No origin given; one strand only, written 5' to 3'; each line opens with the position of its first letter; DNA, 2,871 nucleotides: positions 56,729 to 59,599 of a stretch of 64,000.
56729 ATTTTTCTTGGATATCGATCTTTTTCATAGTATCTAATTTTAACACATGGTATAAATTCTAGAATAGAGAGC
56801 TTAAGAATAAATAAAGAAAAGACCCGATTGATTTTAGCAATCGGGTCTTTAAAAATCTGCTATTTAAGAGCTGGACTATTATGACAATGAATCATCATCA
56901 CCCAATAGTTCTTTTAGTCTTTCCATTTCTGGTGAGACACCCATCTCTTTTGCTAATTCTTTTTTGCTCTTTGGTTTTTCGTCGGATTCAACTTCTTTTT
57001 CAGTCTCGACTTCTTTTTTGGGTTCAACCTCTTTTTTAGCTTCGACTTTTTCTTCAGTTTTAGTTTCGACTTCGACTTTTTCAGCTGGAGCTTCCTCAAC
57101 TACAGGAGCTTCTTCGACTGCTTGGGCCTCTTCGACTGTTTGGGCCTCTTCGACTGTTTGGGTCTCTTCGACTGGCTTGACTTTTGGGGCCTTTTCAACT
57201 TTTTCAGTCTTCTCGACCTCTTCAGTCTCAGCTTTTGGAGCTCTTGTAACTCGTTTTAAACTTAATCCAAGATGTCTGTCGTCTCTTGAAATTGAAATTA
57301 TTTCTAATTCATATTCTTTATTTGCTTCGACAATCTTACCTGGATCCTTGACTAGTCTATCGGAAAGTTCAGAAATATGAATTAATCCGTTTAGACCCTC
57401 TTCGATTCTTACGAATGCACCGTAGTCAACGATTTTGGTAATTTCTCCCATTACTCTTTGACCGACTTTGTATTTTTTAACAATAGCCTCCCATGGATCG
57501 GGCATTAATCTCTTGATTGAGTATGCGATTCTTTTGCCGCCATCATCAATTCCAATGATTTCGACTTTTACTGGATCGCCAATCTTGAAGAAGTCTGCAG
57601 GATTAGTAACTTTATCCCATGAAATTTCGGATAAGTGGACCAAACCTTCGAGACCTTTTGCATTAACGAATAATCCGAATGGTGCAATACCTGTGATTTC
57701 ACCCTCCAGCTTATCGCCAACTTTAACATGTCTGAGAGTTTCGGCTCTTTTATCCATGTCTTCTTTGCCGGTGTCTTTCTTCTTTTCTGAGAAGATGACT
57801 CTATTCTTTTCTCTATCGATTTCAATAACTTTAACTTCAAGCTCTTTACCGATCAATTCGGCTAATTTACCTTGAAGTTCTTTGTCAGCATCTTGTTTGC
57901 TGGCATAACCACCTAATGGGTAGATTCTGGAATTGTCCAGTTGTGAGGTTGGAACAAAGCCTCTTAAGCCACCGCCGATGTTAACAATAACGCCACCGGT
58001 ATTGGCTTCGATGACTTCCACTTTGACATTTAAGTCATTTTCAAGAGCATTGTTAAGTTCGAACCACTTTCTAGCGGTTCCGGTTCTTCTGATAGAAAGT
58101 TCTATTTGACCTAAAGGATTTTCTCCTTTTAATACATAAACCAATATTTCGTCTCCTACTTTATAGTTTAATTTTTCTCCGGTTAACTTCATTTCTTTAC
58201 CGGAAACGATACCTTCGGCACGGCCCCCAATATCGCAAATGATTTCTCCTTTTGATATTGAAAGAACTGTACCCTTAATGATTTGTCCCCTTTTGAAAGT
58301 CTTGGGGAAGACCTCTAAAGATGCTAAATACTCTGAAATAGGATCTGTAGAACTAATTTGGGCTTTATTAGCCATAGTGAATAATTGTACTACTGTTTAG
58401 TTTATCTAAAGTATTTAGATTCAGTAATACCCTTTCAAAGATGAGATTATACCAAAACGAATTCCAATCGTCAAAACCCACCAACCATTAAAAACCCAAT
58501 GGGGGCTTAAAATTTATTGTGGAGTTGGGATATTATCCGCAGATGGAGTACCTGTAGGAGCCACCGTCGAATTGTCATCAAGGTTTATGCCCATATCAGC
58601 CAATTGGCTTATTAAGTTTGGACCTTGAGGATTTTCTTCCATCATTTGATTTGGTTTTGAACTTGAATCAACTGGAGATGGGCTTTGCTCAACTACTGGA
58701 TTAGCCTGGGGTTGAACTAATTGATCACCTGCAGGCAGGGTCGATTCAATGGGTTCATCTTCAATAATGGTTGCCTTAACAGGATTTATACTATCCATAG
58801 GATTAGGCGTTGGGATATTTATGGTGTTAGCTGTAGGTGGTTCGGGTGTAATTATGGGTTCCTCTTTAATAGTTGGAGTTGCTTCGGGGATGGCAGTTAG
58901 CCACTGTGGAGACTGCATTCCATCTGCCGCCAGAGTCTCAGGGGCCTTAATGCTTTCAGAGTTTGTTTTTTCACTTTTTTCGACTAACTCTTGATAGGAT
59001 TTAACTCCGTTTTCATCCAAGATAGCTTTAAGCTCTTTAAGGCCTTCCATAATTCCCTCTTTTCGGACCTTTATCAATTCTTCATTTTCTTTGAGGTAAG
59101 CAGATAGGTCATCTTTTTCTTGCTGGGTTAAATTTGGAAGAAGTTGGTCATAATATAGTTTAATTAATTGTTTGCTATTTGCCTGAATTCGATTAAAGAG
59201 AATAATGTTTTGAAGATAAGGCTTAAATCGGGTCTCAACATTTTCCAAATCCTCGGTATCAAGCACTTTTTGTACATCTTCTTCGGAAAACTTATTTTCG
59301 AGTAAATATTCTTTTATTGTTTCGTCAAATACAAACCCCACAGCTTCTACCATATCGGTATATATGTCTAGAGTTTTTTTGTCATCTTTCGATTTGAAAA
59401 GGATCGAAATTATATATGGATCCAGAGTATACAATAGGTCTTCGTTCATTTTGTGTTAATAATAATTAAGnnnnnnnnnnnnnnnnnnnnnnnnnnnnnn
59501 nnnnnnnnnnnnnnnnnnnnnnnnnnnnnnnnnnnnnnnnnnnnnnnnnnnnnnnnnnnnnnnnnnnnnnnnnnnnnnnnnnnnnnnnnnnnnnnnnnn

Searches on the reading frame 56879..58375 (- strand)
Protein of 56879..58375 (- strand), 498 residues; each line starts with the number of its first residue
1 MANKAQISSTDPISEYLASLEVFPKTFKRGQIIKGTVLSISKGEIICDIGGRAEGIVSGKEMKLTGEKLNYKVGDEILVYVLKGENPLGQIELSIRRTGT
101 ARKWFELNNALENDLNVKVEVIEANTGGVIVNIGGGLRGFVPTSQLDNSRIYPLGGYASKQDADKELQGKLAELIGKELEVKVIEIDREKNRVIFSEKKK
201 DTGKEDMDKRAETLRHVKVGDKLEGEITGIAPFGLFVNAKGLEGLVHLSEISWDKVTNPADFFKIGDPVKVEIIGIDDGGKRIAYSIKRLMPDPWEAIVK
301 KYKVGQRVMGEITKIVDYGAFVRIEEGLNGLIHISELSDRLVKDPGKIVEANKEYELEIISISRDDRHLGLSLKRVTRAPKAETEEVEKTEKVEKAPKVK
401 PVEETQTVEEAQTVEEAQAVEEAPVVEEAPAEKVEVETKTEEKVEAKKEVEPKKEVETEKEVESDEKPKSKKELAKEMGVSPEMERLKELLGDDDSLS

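Call 15: find_related_loci(query=window:56879-58375:-, collection=genome_contigs, flank=10000)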
Query window:56879-58375:- (498 aa) in genome_contigs; peptide patterns used: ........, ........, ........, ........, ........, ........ (x = any residue, [..] = any of these).
166 stretches matched a pattern; 68 encode a relative of the query (tblastn E <= 1e-3); 68 distinct loci.
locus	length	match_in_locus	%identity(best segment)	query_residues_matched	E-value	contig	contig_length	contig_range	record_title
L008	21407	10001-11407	83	1-495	0e+0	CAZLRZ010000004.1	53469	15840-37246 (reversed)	MAG TPA_asm: uncultured Candidatus Saccharibacteria bacterium isolate SRP192927_co4_1070 genome assembly, contig: NODE_7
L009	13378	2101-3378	77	1-495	0e+0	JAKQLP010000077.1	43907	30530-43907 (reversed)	MAG: bacterium isolate USDV_maxbin.197 k141_426594, whole genome shotgun sequence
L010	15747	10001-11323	30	26-400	9e-53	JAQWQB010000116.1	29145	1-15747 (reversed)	MAG: Flavobacteriales bacterium isolate cluster2_bin.241 k141_3130922, whole genome shotgun sequence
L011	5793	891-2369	31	27-380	8e-52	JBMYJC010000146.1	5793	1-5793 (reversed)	MAG: Luteibaculum sp. isolate ME_XS_2109_bin_88 ME_XS_2109_bin_88_146, whole genome shotgun sequence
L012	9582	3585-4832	30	26-380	1e-50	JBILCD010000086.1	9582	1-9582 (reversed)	MAG: Crocinitomicaceae bacterium isolate ME2016-06-21_3300042351_group7_bin108 Rohwer_bin777_scaffold_2136_c1, whole gen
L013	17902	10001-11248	30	26-380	8e-51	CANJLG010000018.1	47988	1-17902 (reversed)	MAG: Flavobacteriales bacterium isolate RH-23may17-549 genome assembly, contig: RH-23may17-C5108, whole genome shotgun s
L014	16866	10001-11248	30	27-380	1e-50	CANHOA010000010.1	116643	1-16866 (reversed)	MAG: Flavobacteriales bacterium isolate RE-20apr16-327 genome assembly, contig: RE-20APR16-C31, whole genome shotgun seq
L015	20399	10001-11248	30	26-380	1e-50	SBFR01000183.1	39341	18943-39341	MAG: Bacteroidetes bacterium isolate M0103 scaffold_11_1, whole genome shotgun sequence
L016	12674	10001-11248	30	26-380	1e-50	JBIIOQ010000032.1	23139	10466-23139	MAG: Crocinitomicaceae bacterium isolate ME2002-11-07_3300042865_group1_bin120 Rohwer_bin724_scaffold_1699_c1, whole gen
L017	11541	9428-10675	30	26-380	3e-50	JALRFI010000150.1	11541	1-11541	MAG: Crocinitomicaceae bacterium isolate LH.15 LH_1183251, whole genome shotgun sequence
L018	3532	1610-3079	31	27-380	4e-50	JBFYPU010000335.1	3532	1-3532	MAG: Crocinitomicaceae bacterium isolate PPR_0163 PPR_0163_bin.49.fa_k121_1191644, whole genome shotgun sequence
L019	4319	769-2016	30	27-380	5e-50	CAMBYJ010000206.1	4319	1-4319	MAG: Chitinophaga pinensis isolate GH-07nov19-206 genome assembly, contig: GH-07nov19-C46874, whole genome shotgun seque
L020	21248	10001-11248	30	26-380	1e-49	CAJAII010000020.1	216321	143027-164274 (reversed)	MAG: uncultured Flavobacteriales bacterium isolate Loc090519-4m_bin-740 genome assembly, contig: bin-740:20/78, whole ge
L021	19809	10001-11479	30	27-380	2e-49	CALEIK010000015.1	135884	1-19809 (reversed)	MAG TPA_asm: uncultured Flavobacteriales bacterium isolate SRR6425777_bin.7_CONCOCT_v1.1_MAG genome assembly, contig: ER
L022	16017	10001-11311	29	1-380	1e-49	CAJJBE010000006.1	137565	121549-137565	MAG: Flavobacteriales bacterium UBA4466 isolate FRAM18_bin200 genome assembly, contig: FRAM18_bin200-6, whole genome sho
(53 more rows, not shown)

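Call 34: search_protein_families(library=pfam, proteins=[L008:5331-7199:+, L008:7503-8822:+], max_evalue=1)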
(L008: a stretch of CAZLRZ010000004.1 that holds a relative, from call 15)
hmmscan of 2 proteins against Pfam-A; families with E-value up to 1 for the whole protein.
L008:5331-7199:+ (622 aa): 1 family
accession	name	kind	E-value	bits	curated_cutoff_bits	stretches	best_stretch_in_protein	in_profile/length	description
PF11353.13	DUF3153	-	0.97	9.5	21.4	0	291-339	40-88/191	Protein of unknown function (DUF3153)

L008:7503-8822:+ (439 aa): 2 families
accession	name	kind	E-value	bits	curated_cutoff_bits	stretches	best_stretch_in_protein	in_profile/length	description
PF19764.4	DUF6251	-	0.017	15.3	26.5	1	249-329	14-83/126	Family of unknown function (DUF6251)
PF13266.11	DUF4057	-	0.048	13.8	23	1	216-282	107-173/299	Protein of unknown function (DUF4057)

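Call 36: search_protein_families(library=phrogs, proteins=[L008:5331-7199:+, L008:7503-8822:+], max_evalue=0.1)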
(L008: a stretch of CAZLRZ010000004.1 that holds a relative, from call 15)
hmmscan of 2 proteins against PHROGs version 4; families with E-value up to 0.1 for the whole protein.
L008:5331-7199:+ (622 aa): 0 families

L008:7503-8822:+ (439 aa): 1 family
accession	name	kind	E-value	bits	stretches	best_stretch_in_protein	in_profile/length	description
phrog_37913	-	unknown function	0.077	14.2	0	121-164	43-87/91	-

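Call 37: search_protein_families(library=padloc, proteins=[L008:5331-7199:+, L008:7503-8822:+], max_evalue=0.1)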
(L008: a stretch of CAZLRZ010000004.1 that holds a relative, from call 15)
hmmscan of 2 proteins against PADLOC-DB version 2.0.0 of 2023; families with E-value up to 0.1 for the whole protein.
L008:5331-7199:+ (622 aa): 1 family
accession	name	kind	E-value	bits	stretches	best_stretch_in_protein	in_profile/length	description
PDLC04865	PDC-S05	-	0.074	11.3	0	271-320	39-88/91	-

L008:7503-8822:+ (439 aa): 0 families

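Call 96: search_protein_families(library=pfam, proteins=[window:56879-58375:-], max_evalue=10)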
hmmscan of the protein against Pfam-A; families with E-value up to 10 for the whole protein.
window:56879-58375:- (498 aa): 5 families
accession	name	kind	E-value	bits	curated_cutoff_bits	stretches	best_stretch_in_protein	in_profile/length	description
PF00575.29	S1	-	1.3e-58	195.7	22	4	218-288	3-74/74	S1 RNA binding domain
PF23459.1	S1_RRP5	-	1.6e-14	54.6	27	2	303-373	2-72/72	RRP5 S1 domain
PF24685.1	OB_RRP5_4th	-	0.012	16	31.5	1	243-276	38-71/92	RRP5 OB-fold domain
PF12200.13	DUF3597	-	1.3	10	29.8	1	403-484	18-101/127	Domain of unknown function (DUF3597)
PF13509.12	S1_2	-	1.8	9.2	21.8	1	304-339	1-36/61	S1 domain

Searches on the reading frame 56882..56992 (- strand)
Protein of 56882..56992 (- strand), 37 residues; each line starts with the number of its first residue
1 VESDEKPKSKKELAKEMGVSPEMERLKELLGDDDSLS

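Call 96: search_protein_families(library=pfam, proteins=[window:56882-56992:-], max_evalue=10)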
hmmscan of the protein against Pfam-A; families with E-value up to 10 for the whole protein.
seq(37 aa): 2 families
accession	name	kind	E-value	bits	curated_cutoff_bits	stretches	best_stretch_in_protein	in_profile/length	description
PF04218.19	CENP-B_N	-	0.076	13.1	21.2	1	2-21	18-36/53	CENP-B N-terminal DNA-binding domain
PF04967.18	HTH_10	-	0.22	11.8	23.1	1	9-21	25-37/53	HTH DNA binding domain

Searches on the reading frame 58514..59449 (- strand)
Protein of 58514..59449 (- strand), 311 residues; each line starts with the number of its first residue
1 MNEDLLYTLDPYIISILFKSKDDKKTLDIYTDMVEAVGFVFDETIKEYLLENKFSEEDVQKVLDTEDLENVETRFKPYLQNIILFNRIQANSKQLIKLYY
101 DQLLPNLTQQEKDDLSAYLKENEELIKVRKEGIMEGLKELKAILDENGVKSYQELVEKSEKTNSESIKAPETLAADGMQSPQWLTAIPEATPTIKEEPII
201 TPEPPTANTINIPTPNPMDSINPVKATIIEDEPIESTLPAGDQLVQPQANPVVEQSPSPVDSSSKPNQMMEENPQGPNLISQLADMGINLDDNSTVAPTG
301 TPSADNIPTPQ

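Call 3: search_protein_families(library=pfam, proteins=[window:58514-59449:-], max_evalue=1)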
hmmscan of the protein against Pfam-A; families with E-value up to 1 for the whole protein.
window:58514-59449:- (311 aa): 1 family
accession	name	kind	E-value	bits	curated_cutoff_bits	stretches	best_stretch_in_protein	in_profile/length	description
PF24704.1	DUF7667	-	0.13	12.9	27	1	93-126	6-39/76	Family of unknown function (DUF7667)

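Call 4: search_protein_families(library=ncbifam, proteins=[window:58514-59449:-], max_evalue=1)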
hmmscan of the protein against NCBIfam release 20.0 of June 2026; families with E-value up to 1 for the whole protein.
window:58514-59449:- (311 aa): 3 families
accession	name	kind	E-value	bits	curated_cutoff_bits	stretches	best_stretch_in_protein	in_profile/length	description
TIGR02220.1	phg_TIGR02220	hypoth_equivalog_domain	0.03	14.7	66.65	1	50-87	31-68/77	phage conserved hypothetical protein, C-terminal domain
NF005834.1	PRK07738.1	equivalog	0.038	14.5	107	1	23-45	95-117/117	flagellar protein FlaG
NF049953.1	ribbon_DG_selen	exception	0.093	12.6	130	1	108-152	42-85/172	zinc ribbon-containing (seleno)protein DG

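Call 28: find_related_loci(query=A3, collection=metagenome_contigs, flank=10000)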
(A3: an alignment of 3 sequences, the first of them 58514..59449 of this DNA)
Query A3 (311 aa) in metagenome_contigs; peptide patterns used: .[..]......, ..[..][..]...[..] (x = any residue, [..] = any of these).
384 stretches matched a pattern; 4 encode a relative of the query (tblastn E <= 1e-3); 4 distinct loci.
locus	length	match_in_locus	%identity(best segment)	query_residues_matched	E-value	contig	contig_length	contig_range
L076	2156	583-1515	99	1-311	0e+0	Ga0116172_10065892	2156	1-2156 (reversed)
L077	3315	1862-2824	39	1-292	7e-64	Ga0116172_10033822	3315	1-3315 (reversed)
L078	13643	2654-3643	41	1-292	7e-63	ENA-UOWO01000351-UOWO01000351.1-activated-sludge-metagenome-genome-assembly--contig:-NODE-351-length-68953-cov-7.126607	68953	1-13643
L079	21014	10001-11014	36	1-292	3e-59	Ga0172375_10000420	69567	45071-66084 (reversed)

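Call 34: search_protein_families(library=pfam, proteins=[L079:6240-8387:+, L079:8642-9979:+, L079:5036-5599:+, L079:10001-11044:+], max_evalue=1)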
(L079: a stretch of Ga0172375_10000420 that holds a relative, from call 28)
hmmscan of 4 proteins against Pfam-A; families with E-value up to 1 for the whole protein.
L079:6240-8387:+ (715 aa): 1 family
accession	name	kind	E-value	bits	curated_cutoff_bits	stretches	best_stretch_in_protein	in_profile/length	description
PF20080.4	ALTTAQ_rpt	-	0.0003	20.8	26.4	0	442-463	12-33/38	ALTTAQ repeat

L079:8642-9979:+ (445 aa): 2 families
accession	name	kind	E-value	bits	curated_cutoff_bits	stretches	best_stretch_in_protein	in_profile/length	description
PF11188.13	DUF2975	-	0.019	15.3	27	1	306-350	44-85/130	Protein of unknown function (DUF2975)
PF00416.27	Ribosomal_S13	-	0.13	13.1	31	1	349-389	20-60/128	Ribosomal protein S13/S18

L079:5036-5599:+ (187 aa): 1 family
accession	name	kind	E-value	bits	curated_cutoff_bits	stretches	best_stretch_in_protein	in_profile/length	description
PF16443.10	DUF5040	-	0.19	11.8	25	0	30-63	8-41/227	Domain of unknown function (DUF5040)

L079:10001-11044:+ (347 aa): 2 families
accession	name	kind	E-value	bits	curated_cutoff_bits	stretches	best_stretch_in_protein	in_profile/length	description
PF20648.2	DUF6809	-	0.19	13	27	1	90-130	28-67/85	Family of unknown function (DUF6809)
PF18991.6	DUF5724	-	0.29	9.5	25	1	16-154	547-654/1214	Family of unknown function (DUF5724)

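Call 36: search_protein_families(library=phrogs, proteins=[window:58514-59449:-, L079:6240-8387:+], max_evalue=0.1)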
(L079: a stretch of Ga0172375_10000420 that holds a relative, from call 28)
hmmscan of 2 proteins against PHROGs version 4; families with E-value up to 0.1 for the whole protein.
window:58514-59449:- (311 aa): 1 family
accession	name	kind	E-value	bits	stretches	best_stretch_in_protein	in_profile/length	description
phrog_13525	-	unknown function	0.0016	19.3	1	94-165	29-94/169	-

L079:6240-8387:+ (715 aa): 1 family
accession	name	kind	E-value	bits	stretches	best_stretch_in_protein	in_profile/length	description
phrog_10341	-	lysis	0.00056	19.8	1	582-685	147-252/577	endolysin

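Call 37: search_protein_families(library=padloc, proteins=[window:58514-59449:-, L079:6240-8387:+], max_evalue=0.1)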
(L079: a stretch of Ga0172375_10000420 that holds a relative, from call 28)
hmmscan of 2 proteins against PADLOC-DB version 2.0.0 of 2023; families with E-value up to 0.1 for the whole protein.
window:58514-59449:- (311 aa): 1 family
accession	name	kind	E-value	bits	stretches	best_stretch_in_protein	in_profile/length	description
PDLC04713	PDC-M57B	-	0.025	12.2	1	51-155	103-208/211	-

L079:6240-8387:+ (715 aa): 0 families

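Call 57: find_related_loci(query=A3, collection=viral_contigs, flank=10000)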
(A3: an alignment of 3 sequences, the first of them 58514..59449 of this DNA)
Query A3 (311 aa) in viral_contigs; peptide patterns used: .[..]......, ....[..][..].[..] (x = any residue, [..] = any of these).
73 stretches matched a pattern, but none encodes a relative of the query by tblastn (E <= 1e-3).

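Call 80: search_solved_structures(query=A14, max_evalue=1)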
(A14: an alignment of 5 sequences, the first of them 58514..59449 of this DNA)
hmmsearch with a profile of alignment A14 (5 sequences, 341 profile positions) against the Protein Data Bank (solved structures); distinct sequences matched with E-value up to 1: 0.

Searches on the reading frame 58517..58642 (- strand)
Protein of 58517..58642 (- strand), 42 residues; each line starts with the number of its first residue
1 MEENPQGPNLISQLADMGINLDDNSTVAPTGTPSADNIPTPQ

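Call 96: search_protein_families(library=pfam, proteins=[window:58517-58642:-], max_evalue=10)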
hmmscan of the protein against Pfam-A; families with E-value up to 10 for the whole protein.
seq(42 aa): 0 families

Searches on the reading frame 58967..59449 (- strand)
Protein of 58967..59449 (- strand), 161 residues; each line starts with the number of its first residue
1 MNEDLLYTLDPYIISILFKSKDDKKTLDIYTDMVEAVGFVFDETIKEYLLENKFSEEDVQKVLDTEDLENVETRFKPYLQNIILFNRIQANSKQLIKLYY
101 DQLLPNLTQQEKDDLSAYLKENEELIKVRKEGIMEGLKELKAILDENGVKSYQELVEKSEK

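Call 96: search_protein_families(library=pfam, proteins=[window:58967-59449:-], max_evalue=10)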
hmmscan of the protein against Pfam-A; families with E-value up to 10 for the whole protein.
seq(161 aa): 2 families
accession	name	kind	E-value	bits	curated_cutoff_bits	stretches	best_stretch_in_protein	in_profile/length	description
PF24704.1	DUF7667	-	0.049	14.3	27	1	93-126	6-39/76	Family of unknown function (DUF7667)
PF14163.11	SieB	-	0.43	10.6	26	1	93-152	65-124/147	Super-infection exclusion protein B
